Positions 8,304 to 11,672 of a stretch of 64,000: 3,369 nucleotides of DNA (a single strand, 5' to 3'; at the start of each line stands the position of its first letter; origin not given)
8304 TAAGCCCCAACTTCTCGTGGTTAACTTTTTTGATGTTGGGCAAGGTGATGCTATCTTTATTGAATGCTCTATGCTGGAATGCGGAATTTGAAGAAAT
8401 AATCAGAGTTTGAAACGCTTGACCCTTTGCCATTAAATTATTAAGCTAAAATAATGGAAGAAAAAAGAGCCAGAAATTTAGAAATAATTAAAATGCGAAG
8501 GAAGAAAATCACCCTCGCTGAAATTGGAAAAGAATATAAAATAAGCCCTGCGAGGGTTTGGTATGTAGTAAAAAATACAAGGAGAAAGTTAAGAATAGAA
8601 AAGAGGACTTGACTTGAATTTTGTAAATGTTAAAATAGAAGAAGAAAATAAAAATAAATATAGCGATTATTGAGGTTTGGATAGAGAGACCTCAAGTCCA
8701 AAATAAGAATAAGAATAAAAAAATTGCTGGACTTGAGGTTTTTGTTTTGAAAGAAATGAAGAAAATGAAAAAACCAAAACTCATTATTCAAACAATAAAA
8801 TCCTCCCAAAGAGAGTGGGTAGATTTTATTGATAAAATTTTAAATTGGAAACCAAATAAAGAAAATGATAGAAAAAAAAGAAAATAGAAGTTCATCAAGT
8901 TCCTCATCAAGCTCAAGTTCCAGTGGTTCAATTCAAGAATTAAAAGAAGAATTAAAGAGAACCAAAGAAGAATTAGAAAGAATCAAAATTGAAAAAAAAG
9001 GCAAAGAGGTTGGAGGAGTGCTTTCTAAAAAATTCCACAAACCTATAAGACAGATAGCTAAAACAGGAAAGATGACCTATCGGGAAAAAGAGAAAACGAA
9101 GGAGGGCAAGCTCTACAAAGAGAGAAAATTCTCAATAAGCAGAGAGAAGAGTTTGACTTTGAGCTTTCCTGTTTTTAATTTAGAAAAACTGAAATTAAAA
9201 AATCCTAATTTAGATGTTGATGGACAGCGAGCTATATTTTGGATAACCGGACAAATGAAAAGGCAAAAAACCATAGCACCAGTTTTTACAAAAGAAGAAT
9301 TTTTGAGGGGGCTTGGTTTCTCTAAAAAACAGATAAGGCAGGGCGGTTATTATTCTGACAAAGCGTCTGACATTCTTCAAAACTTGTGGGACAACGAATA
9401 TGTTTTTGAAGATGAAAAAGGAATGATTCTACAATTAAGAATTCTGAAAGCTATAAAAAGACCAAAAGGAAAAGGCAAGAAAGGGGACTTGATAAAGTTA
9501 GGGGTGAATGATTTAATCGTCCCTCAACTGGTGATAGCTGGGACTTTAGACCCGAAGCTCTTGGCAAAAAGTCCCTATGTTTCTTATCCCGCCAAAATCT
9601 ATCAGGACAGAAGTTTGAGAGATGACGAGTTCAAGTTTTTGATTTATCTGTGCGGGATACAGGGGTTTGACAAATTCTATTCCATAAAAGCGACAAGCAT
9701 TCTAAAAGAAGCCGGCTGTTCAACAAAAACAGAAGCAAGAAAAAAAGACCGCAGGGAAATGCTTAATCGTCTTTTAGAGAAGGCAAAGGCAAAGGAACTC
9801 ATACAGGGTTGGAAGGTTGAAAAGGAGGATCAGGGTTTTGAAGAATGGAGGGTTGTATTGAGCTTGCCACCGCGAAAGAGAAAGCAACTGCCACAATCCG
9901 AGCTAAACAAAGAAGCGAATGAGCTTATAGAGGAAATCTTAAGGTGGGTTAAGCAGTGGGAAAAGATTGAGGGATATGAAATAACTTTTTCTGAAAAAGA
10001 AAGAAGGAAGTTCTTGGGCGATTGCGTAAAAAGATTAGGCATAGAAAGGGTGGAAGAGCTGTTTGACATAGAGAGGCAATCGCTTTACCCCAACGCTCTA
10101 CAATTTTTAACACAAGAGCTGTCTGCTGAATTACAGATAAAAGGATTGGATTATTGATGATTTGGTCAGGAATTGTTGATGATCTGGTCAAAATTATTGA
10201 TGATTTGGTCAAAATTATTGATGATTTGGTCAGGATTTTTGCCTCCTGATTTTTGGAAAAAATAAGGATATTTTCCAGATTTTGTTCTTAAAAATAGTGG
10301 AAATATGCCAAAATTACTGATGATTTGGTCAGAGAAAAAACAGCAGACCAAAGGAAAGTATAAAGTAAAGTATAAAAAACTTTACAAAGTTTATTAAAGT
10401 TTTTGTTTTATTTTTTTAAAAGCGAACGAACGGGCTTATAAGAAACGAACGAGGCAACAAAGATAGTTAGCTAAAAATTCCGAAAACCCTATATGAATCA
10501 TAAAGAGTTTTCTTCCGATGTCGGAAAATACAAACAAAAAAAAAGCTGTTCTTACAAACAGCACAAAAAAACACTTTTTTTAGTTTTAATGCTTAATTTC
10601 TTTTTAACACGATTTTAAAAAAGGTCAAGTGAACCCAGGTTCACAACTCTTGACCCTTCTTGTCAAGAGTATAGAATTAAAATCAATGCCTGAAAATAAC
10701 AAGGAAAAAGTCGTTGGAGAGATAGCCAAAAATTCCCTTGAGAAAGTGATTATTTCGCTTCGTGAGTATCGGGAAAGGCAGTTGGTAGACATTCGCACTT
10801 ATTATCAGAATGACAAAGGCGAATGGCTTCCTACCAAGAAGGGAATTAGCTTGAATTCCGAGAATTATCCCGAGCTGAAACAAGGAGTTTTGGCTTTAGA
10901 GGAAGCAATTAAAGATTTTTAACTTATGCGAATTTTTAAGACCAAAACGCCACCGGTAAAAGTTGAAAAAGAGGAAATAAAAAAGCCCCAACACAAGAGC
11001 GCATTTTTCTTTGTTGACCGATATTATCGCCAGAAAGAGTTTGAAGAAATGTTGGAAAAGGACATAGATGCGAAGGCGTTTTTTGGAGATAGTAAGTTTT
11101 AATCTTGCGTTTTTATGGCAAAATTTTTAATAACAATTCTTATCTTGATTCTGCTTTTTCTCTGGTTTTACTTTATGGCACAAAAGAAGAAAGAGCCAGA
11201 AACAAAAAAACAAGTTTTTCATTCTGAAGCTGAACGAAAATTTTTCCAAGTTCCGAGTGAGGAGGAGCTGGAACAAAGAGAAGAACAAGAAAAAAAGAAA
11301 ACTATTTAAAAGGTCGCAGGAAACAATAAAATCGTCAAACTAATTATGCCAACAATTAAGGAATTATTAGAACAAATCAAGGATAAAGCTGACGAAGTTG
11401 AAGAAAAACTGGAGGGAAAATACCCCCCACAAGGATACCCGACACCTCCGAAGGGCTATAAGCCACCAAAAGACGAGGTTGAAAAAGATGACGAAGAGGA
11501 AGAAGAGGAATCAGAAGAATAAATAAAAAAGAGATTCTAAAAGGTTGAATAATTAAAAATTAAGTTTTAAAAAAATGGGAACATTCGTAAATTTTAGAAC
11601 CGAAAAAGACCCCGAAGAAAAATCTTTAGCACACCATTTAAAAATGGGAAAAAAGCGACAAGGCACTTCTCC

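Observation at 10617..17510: Conserved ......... motif ~27-33 nt upstream of most element start codons, which lack Shine-Dalgarno sequences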

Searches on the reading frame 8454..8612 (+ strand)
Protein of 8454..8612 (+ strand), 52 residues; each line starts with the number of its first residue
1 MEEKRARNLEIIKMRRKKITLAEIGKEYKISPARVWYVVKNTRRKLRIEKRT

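Call 11: search_protein_families(library=pfam, max_evalue=0.01, proteins=[window:8454-8612:+])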
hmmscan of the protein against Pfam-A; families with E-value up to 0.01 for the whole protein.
window:8454-8612:+ (52 aa): 3 families
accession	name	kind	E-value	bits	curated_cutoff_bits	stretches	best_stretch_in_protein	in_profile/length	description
PF04545.22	Sigma70_r4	-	0.00012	21.9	24.1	1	7-47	8-49/50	Sigma-70, region 4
PF13384.12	HTH_23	-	0.0007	19.8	24.6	1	4-42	3-41/50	Homeodomain-like domain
PF00196.25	GerE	-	0.008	16.2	23.5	1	7-52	6-51/57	Bacterial regulatory proteins, luxR family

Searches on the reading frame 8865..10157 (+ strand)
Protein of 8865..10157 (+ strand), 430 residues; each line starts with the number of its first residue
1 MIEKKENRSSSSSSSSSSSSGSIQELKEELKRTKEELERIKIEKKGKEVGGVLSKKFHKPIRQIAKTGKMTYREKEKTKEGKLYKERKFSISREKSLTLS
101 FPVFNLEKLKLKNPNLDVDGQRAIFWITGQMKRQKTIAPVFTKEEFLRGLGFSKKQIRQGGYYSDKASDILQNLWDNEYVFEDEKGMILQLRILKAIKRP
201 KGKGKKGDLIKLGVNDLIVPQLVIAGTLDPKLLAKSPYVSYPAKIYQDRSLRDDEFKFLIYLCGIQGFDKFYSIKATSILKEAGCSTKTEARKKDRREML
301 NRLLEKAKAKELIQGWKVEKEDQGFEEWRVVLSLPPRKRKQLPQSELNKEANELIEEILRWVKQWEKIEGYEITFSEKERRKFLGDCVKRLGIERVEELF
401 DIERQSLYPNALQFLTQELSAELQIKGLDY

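Call 11: search_protein_families(library=pfam, max_evalue=0.01, proteins=[window:8865-10157:+])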
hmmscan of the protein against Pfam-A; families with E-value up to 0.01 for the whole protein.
window:8865-10157:+ (430 aa): 0 families

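Call 43: search_protein_families(library=phrogs, max_evalue=0.001, proteins=[window:8865-10157:+])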
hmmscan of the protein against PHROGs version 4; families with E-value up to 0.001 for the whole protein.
window:8865-10157:+ (430 aa): 0 families

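Call 61: search_dna_similar(query=window:8865-10157:+, collection=plasmids, mode=protein, max_rows=8)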
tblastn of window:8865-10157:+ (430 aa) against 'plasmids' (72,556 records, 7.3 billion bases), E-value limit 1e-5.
No match.

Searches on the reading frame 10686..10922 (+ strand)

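Call 11: search_protein_families(library=pfam, max_evalue=0.01, proteins=[window:10686-10922:+])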
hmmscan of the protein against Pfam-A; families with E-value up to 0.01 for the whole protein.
window:10686-10922:+ (78 aa): 1 family
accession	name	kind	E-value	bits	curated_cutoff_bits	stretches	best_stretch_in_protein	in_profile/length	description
PF02229.22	PC4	-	9.5e-18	63.9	25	1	20-66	6-51/52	Transcriptional Coactivator p15 (PC4)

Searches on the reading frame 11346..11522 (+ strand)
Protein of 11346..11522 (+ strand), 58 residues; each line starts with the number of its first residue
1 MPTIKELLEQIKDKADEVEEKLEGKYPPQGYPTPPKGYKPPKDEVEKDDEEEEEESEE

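Call 43: search_protein_families(library=phrogs, max_evalue=0.001, proteins=[window:11346-11522:+])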
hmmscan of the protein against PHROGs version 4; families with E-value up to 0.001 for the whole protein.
window:11346-11522:+ (58 aa): 0 families
